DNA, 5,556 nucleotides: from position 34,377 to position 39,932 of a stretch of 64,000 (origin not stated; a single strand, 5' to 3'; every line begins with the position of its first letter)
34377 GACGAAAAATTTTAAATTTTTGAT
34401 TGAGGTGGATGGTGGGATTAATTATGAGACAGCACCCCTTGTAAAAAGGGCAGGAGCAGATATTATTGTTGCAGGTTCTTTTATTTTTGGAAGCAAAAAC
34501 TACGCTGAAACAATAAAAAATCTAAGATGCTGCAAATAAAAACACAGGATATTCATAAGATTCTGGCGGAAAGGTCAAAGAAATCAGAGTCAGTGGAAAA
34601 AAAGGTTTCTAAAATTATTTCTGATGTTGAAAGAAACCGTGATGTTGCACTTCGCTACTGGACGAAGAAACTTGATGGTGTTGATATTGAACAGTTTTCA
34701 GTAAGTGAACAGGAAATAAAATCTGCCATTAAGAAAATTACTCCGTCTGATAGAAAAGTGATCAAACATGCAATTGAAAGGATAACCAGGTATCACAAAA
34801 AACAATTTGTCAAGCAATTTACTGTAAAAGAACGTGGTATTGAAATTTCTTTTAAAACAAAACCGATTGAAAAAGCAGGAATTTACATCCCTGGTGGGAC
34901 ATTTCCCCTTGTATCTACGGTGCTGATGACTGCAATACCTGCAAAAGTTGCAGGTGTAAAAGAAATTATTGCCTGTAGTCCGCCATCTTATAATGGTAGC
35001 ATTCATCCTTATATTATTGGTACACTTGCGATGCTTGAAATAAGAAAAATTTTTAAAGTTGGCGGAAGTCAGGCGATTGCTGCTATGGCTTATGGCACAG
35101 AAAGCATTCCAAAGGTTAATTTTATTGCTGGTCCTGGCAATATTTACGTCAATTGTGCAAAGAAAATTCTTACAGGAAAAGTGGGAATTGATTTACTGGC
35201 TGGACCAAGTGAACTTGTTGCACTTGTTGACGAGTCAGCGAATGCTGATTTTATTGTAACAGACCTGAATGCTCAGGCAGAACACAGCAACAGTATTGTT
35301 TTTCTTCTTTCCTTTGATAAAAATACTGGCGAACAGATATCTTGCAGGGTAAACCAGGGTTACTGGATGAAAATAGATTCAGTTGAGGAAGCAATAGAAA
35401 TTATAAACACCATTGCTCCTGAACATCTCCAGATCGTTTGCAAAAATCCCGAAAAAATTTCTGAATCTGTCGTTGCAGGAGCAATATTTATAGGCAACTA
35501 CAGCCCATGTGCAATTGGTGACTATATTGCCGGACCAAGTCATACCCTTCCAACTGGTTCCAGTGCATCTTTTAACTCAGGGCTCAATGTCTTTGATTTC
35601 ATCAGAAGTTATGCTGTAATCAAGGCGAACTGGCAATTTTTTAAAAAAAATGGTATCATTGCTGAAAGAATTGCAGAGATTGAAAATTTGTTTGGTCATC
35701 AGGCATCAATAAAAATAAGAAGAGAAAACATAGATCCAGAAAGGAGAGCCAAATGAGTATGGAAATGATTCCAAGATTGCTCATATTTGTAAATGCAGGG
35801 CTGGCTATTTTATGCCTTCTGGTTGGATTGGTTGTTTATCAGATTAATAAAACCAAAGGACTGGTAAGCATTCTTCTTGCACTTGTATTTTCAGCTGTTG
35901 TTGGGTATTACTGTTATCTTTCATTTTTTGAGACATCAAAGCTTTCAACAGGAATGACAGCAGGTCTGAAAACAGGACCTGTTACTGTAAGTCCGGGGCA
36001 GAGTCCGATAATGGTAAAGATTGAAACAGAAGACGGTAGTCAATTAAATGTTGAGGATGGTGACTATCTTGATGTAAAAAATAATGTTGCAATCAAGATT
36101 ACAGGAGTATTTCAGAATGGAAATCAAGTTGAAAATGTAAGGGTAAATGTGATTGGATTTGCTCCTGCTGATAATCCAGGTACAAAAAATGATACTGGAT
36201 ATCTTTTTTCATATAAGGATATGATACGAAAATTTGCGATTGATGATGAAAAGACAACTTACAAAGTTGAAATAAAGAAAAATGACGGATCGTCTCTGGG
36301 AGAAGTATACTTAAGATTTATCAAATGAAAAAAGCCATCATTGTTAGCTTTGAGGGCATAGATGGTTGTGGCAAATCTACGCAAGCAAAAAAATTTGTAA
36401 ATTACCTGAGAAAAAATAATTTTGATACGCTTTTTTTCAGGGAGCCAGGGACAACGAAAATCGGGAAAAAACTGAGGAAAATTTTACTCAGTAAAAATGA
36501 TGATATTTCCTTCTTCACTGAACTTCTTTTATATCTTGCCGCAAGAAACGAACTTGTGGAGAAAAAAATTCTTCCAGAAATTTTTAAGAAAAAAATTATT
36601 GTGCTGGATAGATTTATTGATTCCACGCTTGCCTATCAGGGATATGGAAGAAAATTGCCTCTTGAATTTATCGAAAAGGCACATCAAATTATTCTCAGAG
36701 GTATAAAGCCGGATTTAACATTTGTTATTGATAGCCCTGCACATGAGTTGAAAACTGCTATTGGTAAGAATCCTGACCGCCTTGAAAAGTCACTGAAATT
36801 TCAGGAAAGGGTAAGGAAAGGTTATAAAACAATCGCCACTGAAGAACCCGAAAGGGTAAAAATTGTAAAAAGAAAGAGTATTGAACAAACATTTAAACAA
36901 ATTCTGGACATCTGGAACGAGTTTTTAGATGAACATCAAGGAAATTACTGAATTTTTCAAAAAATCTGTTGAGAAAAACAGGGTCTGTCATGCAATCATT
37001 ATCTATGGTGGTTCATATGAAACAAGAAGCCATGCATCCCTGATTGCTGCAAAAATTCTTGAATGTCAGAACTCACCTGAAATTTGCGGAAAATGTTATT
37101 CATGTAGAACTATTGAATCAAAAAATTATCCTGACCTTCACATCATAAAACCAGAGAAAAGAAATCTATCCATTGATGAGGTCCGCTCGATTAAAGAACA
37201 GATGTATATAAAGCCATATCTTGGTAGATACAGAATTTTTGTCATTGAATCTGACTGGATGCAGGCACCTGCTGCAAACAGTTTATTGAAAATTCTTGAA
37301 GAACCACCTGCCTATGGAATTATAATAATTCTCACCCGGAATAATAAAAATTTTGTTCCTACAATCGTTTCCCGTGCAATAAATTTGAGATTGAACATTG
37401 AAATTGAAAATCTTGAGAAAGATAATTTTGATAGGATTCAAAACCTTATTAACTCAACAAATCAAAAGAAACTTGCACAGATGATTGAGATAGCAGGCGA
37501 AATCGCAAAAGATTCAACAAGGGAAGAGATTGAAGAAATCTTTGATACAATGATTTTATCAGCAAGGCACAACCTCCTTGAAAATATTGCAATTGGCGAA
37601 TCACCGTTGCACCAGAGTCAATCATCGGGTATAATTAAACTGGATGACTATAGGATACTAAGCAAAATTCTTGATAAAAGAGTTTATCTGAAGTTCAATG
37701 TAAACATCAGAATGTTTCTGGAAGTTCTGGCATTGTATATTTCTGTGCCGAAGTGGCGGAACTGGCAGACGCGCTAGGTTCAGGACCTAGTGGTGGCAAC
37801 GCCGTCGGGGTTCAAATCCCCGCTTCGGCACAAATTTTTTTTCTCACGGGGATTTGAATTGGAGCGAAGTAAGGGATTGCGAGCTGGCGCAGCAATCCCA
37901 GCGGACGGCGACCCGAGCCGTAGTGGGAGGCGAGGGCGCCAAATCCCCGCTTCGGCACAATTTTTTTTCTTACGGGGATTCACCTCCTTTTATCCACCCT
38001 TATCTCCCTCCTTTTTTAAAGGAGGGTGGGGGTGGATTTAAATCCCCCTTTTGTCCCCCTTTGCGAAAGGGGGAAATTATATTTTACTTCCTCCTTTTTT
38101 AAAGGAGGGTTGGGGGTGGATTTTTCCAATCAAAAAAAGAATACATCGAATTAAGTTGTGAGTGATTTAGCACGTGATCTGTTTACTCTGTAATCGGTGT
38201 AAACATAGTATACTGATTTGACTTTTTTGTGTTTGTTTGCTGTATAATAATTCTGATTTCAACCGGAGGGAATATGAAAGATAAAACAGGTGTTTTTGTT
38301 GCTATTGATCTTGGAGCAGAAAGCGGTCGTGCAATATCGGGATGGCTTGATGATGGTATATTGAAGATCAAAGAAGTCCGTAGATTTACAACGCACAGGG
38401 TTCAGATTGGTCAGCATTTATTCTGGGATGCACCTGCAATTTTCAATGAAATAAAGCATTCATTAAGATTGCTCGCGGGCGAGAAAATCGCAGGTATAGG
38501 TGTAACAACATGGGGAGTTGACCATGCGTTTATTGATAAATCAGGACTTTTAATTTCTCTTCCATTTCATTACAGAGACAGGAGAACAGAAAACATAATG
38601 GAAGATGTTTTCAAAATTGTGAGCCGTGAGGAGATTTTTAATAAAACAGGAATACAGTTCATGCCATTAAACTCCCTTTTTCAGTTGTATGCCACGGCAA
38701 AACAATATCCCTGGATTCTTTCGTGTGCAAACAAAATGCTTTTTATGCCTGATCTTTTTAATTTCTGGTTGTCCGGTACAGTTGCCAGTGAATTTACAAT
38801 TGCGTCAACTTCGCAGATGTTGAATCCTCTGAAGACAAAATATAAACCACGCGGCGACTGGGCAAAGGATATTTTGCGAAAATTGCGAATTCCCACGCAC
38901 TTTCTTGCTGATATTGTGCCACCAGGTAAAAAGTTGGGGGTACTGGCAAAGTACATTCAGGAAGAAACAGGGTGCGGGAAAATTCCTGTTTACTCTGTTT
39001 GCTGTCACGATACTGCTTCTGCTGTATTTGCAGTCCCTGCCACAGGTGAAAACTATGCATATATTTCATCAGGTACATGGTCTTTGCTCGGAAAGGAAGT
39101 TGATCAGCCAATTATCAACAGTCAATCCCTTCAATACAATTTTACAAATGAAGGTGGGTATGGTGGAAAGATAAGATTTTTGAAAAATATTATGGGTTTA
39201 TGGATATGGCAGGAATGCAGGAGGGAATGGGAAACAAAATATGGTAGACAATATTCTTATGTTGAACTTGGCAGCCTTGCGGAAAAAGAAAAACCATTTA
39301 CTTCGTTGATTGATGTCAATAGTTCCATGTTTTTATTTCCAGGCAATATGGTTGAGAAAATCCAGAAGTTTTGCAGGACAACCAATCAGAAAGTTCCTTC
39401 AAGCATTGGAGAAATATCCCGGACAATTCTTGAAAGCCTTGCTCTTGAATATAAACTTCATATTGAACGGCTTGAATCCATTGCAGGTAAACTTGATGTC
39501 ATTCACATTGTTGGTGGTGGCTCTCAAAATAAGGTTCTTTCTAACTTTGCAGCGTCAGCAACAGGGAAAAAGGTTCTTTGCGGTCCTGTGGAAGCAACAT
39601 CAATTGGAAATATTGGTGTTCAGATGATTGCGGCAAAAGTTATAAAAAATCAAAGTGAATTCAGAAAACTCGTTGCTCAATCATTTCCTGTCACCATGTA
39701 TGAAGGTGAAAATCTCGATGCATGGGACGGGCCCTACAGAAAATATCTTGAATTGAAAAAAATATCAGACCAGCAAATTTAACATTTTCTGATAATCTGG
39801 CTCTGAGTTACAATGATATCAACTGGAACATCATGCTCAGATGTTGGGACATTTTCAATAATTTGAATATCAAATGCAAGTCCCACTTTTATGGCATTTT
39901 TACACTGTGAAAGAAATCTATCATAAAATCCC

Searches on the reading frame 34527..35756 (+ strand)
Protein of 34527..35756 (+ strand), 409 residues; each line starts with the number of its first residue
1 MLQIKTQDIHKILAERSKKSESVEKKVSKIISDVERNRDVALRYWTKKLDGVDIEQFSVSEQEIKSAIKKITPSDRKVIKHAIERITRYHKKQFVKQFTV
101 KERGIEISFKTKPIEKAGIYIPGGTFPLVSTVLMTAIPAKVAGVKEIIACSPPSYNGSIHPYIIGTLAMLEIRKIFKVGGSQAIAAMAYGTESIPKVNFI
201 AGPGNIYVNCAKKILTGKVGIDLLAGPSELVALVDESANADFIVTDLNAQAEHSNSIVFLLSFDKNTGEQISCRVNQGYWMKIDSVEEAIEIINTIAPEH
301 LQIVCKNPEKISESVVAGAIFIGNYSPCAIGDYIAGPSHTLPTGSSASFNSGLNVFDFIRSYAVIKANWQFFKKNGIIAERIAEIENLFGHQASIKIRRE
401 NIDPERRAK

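Call 17: search_protein_families(library=pfam, max_evalue=0.001, proteins=[window:34527-35756:+])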
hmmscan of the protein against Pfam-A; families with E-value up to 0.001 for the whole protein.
window:34527-35756:+ (409 aa): 1 family
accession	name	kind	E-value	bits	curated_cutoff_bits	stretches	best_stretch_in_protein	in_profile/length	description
PF00815.25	Histidinol_dh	-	1.6e-128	429.7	27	1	16-398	4-410/411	Histidinol dehydrogenase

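Call 19: find_encoding_contigs(protein=window:34527-35756:+, flank=2000, max_places=3)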
Protein window:34527-35756:+ (409 aa): no gene with exactly this product is on record in the collection.

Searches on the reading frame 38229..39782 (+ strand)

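Call 17: search_protein_families(library=pfam, max_evalue=0.001, proteins=[window:38229-39782:+])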
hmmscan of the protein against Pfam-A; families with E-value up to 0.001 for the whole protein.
window:38229-39782:+ (517 aa): 2 families
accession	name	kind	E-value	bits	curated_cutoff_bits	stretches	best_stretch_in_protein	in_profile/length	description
PF02782.22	FGGY_C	-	3.9e-34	118.6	27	1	277-469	1-198/198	FGGY family of carbohydrate kinases, C-terminal domain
PF00370.27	FGGY_N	-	1.5e-25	90.7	28.8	1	23-267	2-244/245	FGGY family of carbohydrate kinases, N-terminal domain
